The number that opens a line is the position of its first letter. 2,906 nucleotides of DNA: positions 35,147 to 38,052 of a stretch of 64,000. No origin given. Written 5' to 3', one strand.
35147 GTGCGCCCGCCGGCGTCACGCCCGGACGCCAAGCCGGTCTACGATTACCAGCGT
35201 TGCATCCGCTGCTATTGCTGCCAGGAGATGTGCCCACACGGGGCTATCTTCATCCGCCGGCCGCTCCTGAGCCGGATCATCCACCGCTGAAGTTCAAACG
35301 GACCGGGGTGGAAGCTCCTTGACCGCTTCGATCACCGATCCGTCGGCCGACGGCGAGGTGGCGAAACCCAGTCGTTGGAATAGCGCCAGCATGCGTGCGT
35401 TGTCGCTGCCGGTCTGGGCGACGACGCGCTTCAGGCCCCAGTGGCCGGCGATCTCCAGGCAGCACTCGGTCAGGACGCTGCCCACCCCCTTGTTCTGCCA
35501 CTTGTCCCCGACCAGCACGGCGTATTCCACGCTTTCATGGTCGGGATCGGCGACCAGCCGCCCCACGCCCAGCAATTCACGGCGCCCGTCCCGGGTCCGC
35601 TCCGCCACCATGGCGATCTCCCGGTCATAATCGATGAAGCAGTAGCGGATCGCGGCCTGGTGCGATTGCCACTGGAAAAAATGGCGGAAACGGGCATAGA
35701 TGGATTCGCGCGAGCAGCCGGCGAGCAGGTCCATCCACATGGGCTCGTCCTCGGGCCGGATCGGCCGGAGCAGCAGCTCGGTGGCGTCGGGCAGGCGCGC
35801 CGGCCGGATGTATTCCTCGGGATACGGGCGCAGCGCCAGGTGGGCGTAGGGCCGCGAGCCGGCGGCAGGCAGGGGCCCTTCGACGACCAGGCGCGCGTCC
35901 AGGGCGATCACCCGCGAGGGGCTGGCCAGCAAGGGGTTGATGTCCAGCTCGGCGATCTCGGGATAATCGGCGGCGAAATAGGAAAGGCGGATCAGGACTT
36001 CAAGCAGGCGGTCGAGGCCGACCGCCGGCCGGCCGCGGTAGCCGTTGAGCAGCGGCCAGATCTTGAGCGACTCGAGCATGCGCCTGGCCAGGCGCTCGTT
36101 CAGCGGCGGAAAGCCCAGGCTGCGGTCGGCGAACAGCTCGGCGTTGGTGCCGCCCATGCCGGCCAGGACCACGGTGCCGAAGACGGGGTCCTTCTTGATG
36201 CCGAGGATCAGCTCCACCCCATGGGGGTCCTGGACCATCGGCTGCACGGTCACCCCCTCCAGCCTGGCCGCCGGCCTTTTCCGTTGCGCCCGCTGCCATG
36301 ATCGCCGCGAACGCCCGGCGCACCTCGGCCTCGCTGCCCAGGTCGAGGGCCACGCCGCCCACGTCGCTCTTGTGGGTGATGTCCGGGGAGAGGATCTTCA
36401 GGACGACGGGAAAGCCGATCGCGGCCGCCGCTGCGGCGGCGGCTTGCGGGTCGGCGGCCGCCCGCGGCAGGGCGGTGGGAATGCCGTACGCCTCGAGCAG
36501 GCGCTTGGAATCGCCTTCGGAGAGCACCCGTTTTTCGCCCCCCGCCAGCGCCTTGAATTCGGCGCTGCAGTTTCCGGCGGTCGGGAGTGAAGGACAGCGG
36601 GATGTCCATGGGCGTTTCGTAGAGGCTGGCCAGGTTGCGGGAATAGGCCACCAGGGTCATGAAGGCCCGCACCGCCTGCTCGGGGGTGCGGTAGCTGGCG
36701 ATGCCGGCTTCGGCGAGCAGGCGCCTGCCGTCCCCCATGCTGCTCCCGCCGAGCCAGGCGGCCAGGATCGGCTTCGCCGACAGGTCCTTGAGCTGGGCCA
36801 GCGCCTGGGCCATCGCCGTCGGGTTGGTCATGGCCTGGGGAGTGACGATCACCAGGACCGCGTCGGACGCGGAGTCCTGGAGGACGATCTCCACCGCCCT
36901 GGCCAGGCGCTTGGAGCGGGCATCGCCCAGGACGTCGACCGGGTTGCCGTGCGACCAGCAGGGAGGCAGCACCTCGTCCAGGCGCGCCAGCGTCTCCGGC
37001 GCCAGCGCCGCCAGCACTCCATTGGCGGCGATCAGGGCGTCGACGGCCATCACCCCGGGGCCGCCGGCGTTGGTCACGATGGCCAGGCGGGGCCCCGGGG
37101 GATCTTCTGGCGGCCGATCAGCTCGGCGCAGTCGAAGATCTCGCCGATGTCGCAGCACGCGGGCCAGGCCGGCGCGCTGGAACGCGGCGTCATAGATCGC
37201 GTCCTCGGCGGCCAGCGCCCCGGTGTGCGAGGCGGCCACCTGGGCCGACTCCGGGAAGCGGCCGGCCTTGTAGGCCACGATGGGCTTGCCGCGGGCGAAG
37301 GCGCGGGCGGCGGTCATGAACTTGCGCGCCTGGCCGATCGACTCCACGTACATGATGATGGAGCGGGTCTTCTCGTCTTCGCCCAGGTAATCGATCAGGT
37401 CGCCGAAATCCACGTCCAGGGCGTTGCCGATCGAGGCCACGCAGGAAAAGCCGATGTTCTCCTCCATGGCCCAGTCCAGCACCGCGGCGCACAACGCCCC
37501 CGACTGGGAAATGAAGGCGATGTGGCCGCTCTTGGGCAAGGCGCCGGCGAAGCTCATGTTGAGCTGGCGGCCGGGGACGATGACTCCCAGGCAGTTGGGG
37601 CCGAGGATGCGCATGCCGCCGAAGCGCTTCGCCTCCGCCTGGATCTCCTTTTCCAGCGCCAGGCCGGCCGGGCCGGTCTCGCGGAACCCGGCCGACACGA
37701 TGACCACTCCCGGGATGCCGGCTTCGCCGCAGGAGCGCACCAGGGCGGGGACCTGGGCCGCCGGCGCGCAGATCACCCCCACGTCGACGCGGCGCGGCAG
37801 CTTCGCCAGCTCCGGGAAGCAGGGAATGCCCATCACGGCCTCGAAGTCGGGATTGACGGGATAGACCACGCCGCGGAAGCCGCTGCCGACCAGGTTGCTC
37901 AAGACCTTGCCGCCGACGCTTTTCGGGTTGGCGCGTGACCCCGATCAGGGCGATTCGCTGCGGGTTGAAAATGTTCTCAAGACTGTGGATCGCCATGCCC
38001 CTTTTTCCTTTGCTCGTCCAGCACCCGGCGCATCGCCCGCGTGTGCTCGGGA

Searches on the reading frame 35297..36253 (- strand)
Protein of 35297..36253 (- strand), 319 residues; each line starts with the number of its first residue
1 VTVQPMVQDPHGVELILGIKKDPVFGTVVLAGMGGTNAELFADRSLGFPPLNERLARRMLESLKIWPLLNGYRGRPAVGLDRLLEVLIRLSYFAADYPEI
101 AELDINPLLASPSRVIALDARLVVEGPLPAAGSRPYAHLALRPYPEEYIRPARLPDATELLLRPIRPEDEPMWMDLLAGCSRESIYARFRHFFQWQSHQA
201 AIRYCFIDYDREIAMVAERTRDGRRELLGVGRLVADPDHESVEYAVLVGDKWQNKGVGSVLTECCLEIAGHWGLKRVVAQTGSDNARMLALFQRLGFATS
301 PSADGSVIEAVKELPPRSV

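Call 89: search_protein_families(library=pfam, proteins=[window:35297-36253:-], max_evalue=0.00001)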
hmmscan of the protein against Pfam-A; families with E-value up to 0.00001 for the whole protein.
window:35297-36253:- (319 aa): 4 families
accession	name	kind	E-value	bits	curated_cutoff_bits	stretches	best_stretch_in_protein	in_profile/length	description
PF13549.11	ATP-grasp_5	-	1.6e-43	149.1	27.6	1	2-124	101-221/221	ATP-grasp domain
PF00583.31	Acetyltransf_1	-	6.3e-13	49.5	20.7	1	184-297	3-116/116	Acetyltransferase (GNAT) family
PF13302.13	Acetyltransf_3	-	2.7e-10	41.5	25.4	1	160-297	2-137/138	Acetyltransferase (GNAT) domain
PF13508.13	Acetyltransf_7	-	8.9e-06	26.4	27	0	214-298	5-83/84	Acetyltransferase (GNAT) domain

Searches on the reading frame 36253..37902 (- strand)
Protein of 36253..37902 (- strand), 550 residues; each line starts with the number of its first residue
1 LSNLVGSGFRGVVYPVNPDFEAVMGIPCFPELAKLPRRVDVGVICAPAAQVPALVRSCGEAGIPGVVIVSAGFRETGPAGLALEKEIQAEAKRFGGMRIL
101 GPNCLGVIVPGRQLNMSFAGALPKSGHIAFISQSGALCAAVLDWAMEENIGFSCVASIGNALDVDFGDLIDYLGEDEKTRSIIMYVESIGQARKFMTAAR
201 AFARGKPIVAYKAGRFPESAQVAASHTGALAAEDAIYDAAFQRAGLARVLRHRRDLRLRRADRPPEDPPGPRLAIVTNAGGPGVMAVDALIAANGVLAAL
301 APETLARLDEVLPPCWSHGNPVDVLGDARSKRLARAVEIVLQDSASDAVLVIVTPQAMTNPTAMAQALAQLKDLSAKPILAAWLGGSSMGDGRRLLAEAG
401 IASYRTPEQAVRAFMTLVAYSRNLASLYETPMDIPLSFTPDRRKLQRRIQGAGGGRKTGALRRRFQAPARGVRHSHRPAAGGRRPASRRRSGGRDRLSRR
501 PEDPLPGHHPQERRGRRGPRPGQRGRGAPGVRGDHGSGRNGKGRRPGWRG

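Call 89: search_protein_families(library=pfam, proteins=[window:36253-37902:-], max_evalue=0.00001)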
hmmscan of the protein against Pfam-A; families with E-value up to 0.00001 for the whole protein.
window:36253-37902:- (550 aa): 4 families
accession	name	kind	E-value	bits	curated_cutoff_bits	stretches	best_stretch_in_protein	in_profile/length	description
PF13607.11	Succ_CoA_lig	-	2.1e-52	177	27.4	1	126-249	2-125/138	Succinyl-CoA ligase like flavodoxin domain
PF13380.12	CoA_binding_2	-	1.9e-15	57.8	22.8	1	10-108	26-114/116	CoA binding domain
PF02629.25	CoA_binding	-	1.8e-09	38.7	22.3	1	3-72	25-97/97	CoA binding domain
PF19045.5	Ligase_CoA_2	-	1.4e-08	35.4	23.7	1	274-405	2-138/162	Ligase-CoA domain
